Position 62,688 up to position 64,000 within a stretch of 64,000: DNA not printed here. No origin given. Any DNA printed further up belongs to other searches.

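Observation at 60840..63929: A sigma-54 lipoprotein regulon: NtrB/NtrC-like pair adjacent to one of four perfect -24/-12 promoters in the window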

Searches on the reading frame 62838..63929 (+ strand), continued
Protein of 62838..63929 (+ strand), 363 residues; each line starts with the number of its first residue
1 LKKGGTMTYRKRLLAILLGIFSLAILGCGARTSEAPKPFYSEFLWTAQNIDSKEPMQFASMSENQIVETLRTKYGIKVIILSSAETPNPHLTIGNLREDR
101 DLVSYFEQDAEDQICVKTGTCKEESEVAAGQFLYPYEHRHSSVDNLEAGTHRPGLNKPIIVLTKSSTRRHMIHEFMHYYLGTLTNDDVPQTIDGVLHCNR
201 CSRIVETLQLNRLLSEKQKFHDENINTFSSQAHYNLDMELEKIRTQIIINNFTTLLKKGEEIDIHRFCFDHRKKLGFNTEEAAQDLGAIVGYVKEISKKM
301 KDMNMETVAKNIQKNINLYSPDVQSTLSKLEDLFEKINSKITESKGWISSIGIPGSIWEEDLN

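Call 71: find_encoding_contigs(protein=P0011, flank=4000, max_places=2)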
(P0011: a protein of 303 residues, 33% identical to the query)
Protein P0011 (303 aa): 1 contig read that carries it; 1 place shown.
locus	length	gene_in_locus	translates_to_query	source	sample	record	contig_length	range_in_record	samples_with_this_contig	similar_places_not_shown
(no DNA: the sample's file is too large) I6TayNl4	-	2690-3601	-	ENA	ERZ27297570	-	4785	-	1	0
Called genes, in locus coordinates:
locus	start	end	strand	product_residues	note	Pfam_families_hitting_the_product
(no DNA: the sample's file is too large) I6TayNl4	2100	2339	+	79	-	-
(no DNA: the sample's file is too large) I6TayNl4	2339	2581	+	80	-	-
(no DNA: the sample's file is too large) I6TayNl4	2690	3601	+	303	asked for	-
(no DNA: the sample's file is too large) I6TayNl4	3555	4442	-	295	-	-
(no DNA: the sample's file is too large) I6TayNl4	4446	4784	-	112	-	?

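Call 87: fold_search(model_id=the predicted structure, library=pdb)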
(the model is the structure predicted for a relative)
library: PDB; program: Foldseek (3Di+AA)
matches with E <= 10: 263; with E <= 0.001: 0
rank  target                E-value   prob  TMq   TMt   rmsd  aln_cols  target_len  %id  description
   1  5n77_A                3.1e-01  0.11  0.15  0.19  20.8       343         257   10  Crystal structure of the cytosolic domain of the CorA magnesium channel from Escherichia coli in complex with magnesiu (released 2017-07-12)
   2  7q83_D                6.0e-01  0.35  0.16  0.30   9.8       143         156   15  Crystal structure of S. cerevisiae Sso2 in complex with the pleckstrin homology domain of Sec3 (released 2022-08-31)
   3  5m4y_E                6.6e-01  0.25  0.16  0.28  10.6       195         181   12  Crystal structure of the Sec3/Sso2 complex at 2.20 angstrom resolution (released 2017-02-08)
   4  5m4y_A                7.0e-01  0.25  0.17  0.29  10.8       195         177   12  Crystal structure of the Sec3/Sso2 complex at 2.20 angstrom resolution (released 2017-02-08)
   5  4tko                  7.4e-01  0.20  0.18  0.19  33.5       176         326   17  Structure of the periplasmic adaptor protein EmrA (released 2014-07-09)
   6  8tgd_B                7.7e-01  0.14  0.20  0.27  33.2       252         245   13  STX-478, a Mutant-Selective, Allosteric Inhibitor bound to H1047R PI3Kalpha (released 2023-09-06)
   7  4waf_B                1.1e+00  0.20  0.20  0.27  32.7       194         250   16  Crystal Structure of a novel tetrahydropyrazolo[1,5-a]pyrazine in an engineered PI3K alpha (released 2014-12-31)
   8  4zop_B                1.5e+00  0.25  0.20  0.28  30.5       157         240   11  Co-crystal Structure of Lipid Kinase PI3K alpha with a selective phosphatidylinositol-3 kinase alpha inhibitor (released 2016-05-18)
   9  8cwy_A                1.5e+00  0.11  0.15  0.12  17.4       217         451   12  Accurate computational design of genetically encoded 3D protein crystals (released 2023-11-01)
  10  6r2g_A                1.5e+00  0.08  0.11  0.22  16.6       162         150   10  Crystal structure of a single-chain protein mimetic of the gp41 NHR trimer in complex with the synthetic CHR peptide C (released 2019-07-10)
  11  4jps_B                1.6e+00  0.21  0.21  0.30  31.6       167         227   12  Co-crystal Structures of the Lipid Kinase PI3K alpha with Pan and Isoform Selective Inhibitors (released 2014-04-02)
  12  5m4y_C                1.6e+00  0.15  0.17  0.28  12.6       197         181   12  Crystal structure of the Sec3/Sso2 complex at 2.20 angstrom resolution (released 2017-02-08)
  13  8q72_E                1.6e+00  0.11  0.23  0.19  21.6       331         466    6  E. coli plasmid-borne JetABCD(E248A) core in a cleavage-competent state (released 2024-01-31)
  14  3frs                  1.7e+00  0.08  0.12  0.20  17.2       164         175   13  Structure of human IST1(NTD) (residues 1-189)(p43212) (released 2009-06-30)
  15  9lws_B                1.7e+00  0.07  0.13  0.18  32.7       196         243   16  Cryo-EM structure of PI3Kalpha H1047R in complex with compound UCL-TRO-1938 (released 2025-10-15)
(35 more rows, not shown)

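Call 100: find_encoding_contigs(protein=P0003, flank=10000, max_places=1)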
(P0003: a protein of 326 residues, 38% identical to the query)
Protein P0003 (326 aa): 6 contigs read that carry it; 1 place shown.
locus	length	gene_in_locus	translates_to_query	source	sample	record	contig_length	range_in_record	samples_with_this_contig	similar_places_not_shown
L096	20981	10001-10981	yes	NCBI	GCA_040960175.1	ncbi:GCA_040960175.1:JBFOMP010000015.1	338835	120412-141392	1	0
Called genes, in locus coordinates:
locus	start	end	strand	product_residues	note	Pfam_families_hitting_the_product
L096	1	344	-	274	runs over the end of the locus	PF13103:TonB_2, PF03544:TonB_C (weak)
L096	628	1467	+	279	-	PF01145:Band_7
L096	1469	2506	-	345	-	PF01734:Patatin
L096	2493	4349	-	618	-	PF02463:SMC_N (faint), PF13175:AAA_15, PF13476:AAA_23, PF13514:AAA_27, PF13555:AAA_29 (weak)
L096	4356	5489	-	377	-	PF00149:Metallophos, PF12850:Metallophos_2 (weak)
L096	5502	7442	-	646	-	PF13292:DXP_synthase_N, PF02779:Transket_pyr, PF02780:Transketolase_C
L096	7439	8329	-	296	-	PF00348:polyprenyl_synt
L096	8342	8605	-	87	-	PF02609:Exonuc_VII_S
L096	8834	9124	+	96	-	-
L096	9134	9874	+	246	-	PF02535:Zip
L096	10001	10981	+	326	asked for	-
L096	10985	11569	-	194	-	PF12766:Pyridox_oxase_2, PF01243:PNPOx_N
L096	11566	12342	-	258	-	PF01026:TatD_DNase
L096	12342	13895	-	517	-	PF00133:tRNA-synt_1, PF01406:tRNA-synt_1e, PF09334:tRNA-synt_1g, PF00133:tRNA-synt_1, PF08264:Anticodon_1, PF19303:Anticodon_3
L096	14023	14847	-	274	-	PF13177:DNA_pol3_delta2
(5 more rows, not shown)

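Call 101: find_encoding_contigs(protein=P0004, flank=10000, max_places=1)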
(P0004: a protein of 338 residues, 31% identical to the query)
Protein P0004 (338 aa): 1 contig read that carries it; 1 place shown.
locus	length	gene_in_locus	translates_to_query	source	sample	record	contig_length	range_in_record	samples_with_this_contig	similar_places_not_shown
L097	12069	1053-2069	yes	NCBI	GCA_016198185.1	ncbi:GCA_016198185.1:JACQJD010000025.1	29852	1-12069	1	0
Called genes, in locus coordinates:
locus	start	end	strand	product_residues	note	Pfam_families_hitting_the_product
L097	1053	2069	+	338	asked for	-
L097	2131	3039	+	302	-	PF03781:FGE-sulfatase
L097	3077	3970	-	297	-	-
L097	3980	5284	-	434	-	PF00072:Response_reg, PF00158:Sigma54_activat, PF14532:Sigma54_activ_2, PF25601:AAA_lid_14, PF02954:HTH_8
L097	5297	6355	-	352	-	PF00989:PAS, PF08448:PAS_4, PF13188:PAS_8 (weak), PF13426:PAS_9, PF08447:PAS_3, PF00512:HisKA, PF02518:HATPase_c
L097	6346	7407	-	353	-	PF02518:HATPase_c, PF14501:HATPase_c_5 (weak), PF00072:Response_reg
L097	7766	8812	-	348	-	PF01008:IF-2B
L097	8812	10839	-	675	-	PF05170:AsmA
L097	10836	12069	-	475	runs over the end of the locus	PF02934:GatB_N, PF02637:GatB_Yqey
